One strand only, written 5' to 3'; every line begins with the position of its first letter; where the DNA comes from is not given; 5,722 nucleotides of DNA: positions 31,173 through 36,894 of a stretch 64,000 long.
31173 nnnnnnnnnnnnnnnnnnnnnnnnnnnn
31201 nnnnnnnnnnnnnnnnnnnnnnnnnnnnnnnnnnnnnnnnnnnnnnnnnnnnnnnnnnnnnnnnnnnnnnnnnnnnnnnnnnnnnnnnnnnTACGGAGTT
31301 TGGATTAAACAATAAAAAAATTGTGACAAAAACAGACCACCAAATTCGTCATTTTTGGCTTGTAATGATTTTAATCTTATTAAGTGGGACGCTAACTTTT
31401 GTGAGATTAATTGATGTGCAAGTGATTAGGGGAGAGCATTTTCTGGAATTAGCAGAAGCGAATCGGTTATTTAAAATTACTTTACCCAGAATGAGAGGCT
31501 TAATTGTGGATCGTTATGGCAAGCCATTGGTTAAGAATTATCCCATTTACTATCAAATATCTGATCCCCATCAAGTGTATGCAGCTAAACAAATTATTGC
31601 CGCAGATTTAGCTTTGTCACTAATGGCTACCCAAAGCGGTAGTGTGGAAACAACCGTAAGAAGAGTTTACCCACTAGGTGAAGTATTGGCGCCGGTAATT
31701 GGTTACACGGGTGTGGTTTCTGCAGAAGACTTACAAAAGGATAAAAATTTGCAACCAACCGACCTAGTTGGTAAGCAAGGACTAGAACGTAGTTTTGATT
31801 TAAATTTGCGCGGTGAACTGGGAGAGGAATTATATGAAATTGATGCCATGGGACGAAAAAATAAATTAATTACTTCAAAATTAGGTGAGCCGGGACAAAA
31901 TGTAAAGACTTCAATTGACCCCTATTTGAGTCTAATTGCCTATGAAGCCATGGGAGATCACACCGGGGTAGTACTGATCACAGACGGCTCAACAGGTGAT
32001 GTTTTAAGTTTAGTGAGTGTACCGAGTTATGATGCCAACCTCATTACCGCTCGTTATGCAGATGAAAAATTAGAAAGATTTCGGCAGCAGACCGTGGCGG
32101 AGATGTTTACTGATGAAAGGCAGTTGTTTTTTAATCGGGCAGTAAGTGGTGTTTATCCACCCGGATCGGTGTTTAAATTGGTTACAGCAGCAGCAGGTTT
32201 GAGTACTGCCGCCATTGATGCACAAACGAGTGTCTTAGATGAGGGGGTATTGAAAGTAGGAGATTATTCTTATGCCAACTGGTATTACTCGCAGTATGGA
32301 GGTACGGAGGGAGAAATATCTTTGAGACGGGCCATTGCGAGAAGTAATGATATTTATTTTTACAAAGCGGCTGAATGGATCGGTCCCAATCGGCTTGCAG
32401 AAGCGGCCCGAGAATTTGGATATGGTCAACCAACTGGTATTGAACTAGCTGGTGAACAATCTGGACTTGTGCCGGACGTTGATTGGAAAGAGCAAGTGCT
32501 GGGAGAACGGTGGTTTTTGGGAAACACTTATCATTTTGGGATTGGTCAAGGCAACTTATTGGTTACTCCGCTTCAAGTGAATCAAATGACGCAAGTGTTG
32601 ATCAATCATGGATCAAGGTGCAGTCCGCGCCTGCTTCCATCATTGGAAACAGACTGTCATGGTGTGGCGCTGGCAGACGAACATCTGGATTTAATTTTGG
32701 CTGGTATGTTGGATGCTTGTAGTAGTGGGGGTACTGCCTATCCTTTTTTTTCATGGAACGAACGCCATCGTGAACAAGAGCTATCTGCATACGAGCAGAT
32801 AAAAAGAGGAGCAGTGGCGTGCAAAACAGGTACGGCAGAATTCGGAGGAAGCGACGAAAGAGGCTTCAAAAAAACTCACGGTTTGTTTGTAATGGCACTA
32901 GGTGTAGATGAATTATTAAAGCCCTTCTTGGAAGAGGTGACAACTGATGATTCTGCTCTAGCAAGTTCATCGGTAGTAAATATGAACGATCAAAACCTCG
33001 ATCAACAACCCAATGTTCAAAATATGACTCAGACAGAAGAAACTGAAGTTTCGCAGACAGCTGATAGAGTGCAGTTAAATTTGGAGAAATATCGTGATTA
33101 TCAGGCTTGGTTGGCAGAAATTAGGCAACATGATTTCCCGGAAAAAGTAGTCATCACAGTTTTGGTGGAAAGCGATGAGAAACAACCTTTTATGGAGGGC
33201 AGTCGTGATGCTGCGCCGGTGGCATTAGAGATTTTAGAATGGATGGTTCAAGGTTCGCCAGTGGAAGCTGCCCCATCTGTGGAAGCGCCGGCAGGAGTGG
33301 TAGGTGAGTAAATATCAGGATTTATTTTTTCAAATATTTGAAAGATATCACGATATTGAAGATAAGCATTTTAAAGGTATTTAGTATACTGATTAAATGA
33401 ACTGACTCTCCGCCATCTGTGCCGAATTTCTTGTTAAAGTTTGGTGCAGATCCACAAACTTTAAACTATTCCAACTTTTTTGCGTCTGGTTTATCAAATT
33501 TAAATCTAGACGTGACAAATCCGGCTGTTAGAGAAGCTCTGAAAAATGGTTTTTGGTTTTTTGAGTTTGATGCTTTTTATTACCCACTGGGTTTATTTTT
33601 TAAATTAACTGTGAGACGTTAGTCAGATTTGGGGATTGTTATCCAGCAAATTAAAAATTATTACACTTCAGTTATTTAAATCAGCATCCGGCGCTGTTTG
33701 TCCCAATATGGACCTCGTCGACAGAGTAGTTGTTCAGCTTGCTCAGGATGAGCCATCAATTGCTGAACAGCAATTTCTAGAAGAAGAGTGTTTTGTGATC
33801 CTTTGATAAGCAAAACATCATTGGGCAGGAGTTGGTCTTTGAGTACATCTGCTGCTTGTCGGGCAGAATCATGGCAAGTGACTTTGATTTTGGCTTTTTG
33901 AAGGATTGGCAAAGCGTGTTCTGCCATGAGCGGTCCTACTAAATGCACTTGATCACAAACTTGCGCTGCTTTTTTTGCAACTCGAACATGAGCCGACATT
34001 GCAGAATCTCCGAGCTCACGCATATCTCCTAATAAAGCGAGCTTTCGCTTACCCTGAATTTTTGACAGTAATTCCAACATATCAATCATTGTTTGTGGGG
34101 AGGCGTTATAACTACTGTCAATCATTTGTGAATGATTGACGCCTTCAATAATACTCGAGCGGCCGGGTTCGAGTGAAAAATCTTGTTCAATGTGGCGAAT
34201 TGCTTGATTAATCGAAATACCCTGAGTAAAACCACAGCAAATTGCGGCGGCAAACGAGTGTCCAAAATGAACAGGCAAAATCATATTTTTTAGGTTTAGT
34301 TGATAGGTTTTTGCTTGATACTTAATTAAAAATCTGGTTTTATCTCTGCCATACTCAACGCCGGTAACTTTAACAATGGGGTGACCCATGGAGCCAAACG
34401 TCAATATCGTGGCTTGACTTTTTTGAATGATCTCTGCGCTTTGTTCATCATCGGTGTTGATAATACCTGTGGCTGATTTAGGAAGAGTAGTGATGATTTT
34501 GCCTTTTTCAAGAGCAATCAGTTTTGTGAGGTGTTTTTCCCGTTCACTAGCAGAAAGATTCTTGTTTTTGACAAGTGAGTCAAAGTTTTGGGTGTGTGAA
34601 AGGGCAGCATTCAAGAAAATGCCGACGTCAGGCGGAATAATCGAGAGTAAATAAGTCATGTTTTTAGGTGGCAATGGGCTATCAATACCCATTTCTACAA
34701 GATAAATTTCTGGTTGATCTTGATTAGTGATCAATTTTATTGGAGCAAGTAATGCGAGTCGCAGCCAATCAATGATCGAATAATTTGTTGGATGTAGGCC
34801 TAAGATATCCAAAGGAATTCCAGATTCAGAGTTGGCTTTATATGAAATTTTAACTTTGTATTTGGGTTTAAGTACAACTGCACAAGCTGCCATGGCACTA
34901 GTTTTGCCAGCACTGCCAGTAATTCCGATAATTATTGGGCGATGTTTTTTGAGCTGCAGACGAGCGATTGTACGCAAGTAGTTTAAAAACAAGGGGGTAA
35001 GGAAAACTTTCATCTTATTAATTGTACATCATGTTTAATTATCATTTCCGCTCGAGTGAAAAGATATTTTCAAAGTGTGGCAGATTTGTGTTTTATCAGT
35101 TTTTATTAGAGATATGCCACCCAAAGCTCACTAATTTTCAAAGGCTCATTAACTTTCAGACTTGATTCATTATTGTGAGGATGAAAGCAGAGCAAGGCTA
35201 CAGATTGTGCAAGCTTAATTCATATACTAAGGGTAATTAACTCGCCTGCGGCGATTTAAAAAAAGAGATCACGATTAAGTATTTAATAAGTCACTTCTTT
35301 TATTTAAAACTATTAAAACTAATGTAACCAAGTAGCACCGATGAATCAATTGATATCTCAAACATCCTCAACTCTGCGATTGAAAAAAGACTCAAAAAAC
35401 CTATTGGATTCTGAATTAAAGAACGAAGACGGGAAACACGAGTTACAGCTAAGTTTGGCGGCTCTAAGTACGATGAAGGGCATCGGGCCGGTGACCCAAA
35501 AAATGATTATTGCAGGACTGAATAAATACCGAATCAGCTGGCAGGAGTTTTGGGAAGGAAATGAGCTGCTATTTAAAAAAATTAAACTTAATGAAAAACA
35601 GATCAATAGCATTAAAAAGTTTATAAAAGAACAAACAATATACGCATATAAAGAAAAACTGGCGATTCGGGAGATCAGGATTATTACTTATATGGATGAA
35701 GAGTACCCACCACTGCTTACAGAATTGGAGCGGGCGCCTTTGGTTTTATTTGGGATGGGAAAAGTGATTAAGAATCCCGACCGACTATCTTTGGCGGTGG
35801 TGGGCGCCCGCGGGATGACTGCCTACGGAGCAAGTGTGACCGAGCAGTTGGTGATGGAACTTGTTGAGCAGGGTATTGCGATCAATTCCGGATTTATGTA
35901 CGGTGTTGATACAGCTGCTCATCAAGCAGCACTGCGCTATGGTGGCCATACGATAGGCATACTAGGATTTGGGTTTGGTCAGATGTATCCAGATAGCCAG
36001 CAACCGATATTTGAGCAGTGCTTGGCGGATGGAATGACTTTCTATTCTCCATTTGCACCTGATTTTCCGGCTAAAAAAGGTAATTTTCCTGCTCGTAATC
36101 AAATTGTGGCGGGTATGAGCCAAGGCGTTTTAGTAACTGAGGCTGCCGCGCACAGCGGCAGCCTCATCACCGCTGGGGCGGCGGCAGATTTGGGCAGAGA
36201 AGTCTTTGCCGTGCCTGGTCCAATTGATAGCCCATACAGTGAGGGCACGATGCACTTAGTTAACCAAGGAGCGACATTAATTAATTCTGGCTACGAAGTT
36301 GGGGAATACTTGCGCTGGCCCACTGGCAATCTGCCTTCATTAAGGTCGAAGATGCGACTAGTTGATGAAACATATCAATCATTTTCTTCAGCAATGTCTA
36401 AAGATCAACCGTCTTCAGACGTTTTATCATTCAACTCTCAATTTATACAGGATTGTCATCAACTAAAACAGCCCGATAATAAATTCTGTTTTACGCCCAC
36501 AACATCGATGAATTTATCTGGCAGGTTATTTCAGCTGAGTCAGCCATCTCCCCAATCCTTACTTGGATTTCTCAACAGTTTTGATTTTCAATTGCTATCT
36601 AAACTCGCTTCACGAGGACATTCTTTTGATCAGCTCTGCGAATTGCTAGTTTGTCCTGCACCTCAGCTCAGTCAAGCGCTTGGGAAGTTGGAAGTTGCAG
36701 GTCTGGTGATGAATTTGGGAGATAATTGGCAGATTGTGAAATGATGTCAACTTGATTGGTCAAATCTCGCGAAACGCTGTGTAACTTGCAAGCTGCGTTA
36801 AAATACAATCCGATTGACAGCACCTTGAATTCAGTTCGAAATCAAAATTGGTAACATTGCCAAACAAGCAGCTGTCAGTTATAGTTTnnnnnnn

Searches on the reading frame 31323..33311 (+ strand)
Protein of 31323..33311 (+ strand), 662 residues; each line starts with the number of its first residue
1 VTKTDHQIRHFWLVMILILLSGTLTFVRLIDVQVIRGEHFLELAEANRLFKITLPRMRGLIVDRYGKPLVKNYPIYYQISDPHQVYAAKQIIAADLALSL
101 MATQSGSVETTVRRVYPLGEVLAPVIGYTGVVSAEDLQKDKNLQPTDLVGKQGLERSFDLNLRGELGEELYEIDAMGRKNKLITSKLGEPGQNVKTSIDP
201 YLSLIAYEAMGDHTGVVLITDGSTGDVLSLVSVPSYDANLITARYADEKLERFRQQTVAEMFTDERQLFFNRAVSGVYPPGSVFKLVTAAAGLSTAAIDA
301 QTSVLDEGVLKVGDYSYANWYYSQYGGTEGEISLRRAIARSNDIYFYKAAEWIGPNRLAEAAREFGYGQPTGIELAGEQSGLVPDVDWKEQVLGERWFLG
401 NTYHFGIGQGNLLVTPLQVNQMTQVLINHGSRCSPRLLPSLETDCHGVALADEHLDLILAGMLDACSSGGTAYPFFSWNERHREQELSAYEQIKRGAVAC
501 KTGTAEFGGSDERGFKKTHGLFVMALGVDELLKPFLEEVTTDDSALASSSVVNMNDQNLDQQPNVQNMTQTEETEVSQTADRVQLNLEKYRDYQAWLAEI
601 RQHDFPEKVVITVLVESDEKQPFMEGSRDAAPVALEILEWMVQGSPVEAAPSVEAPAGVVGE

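Call 3: search_protein_families(library=pfam, proteins=[window:31323-33311:+], max_evalue=0.01)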
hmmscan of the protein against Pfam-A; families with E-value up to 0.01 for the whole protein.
window:31323-33311:+ (662 aa): 2 families
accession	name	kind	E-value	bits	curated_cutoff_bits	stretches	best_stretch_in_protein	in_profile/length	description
PF00905.27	Transpeptidase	-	7.2e-46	157.2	22.1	1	215-523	1-262/299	Penicillin binding protein transpeptidase domain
PF03717.20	PBP_dimer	-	1.5e-23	84.6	24.4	2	107-179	101-175/180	Penicillin-binding Protein dimerisation domain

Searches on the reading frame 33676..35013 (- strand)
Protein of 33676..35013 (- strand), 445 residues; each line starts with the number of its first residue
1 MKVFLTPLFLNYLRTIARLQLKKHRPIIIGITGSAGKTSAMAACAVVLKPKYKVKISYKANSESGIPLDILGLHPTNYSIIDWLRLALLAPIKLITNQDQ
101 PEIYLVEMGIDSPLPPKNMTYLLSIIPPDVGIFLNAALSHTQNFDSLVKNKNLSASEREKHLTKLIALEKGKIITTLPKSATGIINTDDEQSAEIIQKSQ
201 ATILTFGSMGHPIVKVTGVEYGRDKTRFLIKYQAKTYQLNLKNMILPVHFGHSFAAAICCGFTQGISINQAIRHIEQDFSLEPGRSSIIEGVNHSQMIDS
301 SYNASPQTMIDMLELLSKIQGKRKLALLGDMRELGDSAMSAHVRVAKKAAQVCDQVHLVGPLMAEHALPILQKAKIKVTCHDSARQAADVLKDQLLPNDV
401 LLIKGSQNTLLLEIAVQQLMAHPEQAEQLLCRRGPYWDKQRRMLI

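Call 78: search_protein_families(library=pfam, proteins=[window:33676-35013:-], max_evalue=0.0001)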
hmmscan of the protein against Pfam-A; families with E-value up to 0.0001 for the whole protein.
window:33676-35013:- (445 aa): 2 families
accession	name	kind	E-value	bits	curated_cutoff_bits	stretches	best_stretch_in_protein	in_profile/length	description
PF02875.26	Mur_ligase_C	-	5.5e-16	60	28.4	1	284-406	1-126/127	Mur ligase, glutamate ligase domain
PF08245.18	Mur_ligase_M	-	4.2e-11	43.6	24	1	31-242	1-183/200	Mur ligase middle domain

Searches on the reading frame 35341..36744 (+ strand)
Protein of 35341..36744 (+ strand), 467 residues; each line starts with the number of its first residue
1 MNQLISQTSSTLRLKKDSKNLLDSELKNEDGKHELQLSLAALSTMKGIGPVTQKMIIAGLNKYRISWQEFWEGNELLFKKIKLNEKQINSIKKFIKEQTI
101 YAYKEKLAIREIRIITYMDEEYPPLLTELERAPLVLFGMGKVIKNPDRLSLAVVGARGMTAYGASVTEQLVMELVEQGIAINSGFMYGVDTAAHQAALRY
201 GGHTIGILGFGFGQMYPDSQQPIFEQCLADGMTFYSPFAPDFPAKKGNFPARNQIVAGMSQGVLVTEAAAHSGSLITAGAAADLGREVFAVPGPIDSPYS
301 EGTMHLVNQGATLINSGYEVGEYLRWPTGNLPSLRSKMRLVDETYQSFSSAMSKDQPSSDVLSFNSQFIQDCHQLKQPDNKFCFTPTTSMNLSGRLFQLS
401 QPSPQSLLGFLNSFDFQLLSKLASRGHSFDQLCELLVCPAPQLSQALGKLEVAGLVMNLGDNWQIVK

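Call 78: search_protein_families(library=pfam, proteins=[window:35341-36744:+], max_evalue=0.0001)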
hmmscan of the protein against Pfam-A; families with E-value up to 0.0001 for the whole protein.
window:35341-36744:+ (467 aa): 1 family
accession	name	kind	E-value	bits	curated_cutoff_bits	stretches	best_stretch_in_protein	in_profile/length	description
PF02481.21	DNA_processg_A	-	2.9e-64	216.6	29.6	1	109-315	4-211/212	DNA recombination-mediator protein A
